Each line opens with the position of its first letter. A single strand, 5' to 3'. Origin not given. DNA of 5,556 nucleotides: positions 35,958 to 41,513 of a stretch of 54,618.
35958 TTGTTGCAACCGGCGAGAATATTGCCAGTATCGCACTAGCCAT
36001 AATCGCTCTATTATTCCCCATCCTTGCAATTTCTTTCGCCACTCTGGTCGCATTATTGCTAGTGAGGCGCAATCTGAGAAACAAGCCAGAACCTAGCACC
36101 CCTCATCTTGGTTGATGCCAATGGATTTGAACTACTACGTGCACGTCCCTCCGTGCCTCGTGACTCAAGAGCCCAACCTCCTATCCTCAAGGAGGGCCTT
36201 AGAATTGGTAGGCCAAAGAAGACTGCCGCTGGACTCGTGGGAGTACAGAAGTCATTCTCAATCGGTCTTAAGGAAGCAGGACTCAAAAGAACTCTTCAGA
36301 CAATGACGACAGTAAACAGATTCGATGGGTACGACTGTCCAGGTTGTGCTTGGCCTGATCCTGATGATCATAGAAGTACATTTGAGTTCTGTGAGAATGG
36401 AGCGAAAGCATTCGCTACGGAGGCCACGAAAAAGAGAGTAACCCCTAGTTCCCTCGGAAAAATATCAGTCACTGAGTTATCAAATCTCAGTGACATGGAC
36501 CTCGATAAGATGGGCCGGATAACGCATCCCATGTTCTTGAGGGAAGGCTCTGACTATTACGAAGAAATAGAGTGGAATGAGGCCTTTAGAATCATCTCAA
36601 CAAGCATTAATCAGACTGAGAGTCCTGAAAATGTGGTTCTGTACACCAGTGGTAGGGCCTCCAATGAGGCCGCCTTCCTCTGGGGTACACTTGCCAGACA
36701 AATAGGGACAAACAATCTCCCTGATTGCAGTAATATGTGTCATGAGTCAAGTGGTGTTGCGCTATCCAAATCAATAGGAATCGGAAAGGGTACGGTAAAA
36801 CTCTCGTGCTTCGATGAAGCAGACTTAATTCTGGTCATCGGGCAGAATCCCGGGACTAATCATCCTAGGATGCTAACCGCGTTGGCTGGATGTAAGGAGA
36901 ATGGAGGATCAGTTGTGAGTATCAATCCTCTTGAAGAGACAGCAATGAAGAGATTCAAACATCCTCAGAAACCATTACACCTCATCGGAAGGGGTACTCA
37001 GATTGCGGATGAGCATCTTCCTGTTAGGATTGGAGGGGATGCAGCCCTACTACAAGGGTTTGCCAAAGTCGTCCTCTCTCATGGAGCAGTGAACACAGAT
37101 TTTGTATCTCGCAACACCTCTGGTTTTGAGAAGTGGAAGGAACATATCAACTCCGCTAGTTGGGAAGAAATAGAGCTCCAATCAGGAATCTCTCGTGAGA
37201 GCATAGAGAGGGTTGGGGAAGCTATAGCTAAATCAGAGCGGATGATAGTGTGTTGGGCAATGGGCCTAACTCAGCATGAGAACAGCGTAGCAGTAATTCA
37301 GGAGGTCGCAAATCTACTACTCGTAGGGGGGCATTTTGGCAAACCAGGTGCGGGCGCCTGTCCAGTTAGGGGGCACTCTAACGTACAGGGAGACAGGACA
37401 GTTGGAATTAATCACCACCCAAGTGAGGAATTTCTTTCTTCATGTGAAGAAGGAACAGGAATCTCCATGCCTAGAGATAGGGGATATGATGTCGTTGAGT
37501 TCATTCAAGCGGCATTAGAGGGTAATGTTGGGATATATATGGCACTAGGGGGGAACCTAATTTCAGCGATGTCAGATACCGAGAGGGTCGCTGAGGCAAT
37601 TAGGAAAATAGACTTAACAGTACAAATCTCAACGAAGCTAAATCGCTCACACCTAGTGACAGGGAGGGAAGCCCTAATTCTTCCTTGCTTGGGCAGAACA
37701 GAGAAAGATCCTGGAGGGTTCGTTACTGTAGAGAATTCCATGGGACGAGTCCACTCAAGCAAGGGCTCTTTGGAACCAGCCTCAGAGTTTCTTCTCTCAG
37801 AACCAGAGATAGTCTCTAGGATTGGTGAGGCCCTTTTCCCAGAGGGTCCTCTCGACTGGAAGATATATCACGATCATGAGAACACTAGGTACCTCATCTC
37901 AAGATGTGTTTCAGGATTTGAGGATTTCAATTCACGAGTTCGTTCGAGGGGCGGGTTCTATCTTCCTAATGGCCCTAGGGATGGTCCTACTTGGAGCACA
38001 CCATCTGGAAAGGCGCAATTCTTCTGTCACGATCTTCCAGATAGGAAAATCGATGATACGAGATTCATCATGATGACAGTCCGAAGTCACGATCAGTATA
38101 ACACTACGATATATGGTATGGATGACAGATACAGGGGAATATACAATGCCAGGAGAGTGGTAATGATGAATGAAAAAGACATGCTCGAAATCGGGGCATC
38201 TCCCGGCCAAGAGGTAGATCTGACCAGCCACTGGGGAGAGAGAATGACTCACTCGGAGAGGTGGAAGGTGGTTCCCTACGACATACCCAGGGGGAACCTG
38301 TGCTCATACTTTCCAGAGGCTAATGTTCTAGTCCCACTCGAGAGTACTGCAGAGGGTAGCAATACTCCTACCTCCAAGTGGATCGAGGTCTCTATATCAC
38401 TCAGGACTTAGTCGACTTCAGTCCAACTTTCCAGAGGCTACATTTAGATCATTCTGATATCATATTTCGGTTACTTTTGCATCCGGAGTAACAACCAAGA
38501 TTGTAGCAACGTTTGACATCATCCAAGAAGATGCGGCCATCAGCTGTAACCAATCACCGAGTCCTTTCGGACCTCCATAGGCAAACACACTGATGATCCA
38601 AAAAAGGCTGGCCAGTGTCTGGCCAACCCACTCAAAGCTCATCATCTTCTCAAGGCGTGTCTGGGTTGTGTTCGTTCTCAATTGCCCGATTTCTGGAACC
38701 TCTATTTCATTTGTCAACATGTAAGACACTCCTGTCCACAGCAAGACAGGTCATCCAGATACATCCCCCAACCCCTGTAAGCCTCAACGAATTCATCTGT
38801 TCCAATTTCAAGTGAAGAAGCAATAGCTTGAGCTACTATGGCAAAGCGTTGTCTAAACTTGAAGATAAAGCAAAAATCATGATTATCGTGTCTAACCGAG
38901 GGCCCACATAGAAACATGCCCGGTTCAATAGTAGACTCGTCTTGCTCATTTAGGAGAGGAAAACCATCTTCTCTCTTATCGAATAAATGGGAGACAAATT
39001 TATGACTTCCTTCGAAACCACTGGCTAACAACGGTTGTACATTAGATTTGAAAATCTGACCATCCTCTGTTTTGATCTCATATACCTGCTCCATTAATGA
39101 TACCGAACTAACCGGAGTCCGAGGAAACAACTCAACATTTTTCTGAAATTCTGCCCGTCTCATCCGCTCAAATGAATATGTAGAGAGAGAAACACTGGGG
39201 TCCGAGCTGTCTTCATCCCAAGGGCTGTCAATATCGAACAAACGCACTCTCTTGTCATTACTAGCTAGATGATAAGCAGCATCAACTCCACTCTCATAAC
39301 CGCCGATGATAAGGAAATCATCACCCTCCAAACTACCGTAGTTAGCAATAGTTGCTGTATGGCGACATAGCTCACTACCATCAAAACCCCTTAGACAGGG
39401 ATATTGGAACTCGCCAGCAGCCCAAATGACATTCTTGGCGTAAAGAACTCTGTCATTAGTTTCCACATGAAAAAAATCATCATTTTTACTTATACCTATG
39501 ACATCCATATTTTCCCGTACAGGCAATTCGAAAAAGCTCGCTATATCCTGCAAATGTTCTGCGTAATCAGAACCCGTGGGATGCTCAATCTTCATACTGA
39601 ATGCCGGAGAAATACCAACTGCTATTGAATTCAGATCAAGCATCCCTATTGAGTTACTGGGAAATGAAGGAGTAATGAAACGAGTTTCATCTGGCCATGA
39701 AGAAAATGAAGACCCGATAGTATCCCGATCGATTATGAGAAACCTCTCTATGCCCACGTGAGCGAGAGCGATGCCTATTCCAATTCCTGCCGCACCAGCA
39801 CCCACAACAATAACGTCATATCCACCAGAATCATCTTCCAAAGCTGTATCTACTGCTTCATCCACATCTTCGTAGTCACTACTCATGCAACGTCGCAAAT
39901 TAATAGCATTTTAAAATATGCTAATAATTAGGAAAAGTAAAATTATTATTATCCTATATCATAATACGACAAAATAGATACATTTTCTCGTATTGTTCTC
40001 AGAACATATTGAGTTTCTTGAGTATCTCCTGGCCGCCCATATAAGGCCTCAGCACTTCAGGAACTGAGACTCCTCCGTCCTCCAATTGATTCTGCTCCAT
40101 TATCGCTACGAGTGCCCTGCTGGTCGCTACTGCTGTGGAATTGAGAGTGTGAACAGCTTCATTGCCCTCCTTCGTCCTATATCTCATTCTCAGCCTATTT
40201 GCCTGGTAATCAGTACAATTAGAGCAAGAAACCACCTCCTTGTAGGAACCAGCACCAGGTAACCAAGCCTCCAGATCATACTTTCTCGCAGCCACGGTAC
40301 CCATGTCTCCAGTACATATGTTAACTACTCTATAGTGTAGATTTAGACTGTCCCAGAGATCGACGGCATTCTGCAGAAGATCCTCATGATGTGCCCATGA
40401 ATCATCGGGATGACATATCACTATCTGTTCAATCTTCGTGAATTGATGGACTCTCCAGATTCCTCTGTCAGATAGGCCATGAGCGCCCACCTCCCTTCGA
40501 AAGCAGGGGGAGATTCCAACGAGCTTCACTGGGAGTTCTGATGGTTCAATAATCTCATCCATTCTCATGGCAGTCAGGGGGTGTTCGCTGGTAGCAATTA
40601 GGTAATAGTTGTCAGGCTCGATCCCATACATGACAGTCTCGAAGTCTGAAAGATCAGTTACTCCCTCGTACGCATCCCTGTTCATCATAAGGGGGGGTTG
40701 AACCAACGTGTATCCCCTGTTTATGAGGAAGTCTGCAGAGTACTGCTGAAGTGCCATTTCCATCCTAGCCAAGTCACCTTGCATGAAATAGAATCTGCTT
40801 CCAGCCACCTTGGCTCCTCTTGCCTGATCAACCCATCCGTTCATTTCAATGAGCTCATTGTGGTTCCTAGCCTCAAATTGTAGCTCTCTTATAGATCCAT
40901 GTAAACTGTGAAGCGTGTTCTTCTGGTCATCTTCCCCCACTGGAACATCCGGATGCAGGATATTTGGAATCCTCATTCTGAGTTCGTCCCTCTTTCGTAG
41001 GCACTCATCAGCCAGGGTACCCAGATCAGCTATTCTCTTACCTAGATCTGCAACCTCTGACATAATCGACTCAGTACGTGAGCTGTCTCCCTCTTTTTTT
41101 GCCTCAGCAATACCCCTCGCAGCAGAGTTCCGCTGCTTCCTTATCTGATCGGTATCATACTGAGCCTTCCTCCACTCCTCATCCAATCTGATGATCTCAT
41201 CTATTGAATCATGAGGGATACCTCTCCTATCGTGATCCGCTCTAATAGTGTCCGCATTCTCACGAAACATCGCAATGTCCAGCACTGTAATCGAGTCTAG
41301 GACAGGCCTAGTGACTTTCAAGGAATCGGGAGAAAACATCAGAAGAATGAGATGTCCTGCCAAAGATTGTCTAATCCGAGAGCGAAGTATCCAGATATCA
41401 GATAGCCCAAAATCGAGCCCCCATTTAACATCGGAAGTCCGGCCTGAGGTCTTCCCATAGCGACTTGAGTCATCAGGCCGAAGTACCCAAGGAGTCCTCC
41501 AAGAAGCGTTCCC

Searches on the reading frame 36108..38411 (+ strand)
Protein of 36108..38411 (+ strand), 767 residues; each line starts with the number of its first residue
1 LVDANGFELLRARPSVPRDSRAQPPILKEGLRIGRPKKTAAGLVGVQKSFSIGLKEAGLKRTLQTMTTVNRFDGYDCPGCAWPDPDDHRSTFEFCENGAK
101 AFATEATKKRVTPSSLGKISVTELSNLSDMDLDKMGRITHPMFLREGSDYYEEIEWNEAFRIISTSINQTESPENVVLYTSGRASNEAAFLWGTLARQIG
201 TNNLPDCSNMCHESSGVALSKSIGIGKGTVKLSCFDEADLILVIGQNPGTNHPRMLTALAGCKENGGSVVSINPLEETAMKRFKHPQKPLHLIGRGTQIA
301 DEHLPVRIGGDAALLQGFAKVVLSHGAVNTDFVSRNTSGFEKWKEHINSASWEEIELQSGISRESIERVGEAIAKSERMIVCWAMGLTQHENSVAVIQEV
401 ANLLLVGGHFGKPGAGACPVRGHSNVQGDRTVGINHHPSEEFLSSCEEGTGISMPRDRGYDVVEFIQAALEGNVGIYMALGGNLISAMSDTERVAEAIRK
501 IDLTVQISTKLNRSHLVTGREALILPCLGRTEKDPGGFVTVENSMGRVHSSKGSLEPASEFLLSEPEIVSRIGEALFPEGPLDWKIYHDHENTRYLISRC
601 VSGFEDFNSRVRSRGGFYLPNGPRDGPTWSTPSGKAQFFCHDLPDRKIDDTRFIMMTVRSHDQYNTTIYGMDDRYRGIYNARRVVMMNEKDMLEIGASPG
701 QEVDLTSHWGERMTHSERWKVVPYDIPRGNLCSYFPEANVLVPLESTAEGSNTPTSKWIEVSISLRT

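Call 56: search_protein_families(library=pfam, proteins=[window:36108-38411:+], max_evalue=0.00001)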
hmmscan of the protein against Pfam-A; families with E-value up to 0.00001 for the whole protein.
window:36108-38411:+ (767 aa): 2 families
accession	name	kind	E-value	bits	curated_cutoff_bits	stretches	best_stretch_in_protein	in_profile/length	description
PF00384.28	Molybdopterin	-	1e-25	91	24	1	137-534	1-317/353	Molybdopterin oxidoreductase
PF01568.27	Molydop_binding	-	1.4e-08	35.2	26.8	1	653-757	1-107/110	Molydopterin dinucleotide binding domain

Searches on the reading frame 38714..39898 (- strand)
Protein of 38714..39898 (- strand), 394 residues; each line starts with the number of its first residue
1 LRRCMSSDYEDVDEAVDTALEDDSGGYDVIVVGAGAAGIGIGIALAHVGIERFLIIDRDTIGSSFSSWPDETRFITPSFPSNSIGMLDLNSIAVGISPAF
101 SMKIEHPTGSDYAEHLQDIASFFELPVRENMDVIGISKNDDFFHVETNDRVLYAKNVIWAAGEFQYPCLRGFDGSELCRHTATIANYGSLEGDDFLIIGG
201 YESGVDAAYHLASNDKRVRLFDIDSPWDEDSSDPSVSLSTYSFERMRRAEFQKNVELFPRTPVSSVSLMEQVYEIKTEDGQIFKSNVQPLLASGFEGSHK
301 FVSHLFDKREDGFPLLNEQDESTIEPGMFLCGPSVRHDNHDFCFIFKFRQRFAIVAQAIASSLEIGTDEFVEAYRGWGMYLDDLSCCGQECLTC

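Call 56: search_protein_families(library=pfam, proteins=[window:38714-39898:-], max_evalue=0.00001)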
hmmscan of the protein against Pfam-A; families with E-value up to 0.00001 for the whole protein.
window:38714-39898:- (394 aa): 4 families
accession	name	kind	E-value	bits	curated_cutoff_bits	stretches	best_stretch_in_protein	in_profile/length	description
PF13738.12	Pyr_redox_3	-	1.7e-91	307.1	30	1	30-332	1-305/305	Pyridine nucleotide-disulphide oxidoreductase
PF07992.20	Pyr_redox_2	-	1.2e-07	31.9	26.1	1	27-332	1-274/291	Pyridine nucleotide-disulphide oxidoreductase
PF01266.30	DAO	-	3.8e-06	27.1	27.9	0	28-64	1-37/353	FAD dependent oxidoreductase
PF03486.20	HI0933_like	-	4.8e-06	26.6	50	0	28-61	2-35/244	HI0933-like protein Rossmann domain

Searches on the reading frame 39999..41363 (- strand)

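Call 56: search_protein_families(library=pfam, proteins=[window:39999-41363:-], max_evalue=0.00001)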
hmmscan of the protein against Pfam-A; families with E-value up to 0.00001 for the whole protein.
window:39999-41363:- (454 aa): 2 families
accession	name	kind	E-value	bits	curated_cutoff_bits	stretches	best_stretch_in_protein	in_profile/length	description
PF00587.30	tRNA-synt_2b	-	3.8e-40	138.3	29.3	1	251-425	9-179/179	tRNA synthetase class II core domain (G, H, P, S and T)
PF02403.27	Seryl_tRNA_N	-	2e-21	76.7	28.2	1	27-135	1-107/108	Seryl-tRNA synthetase N-terminal domain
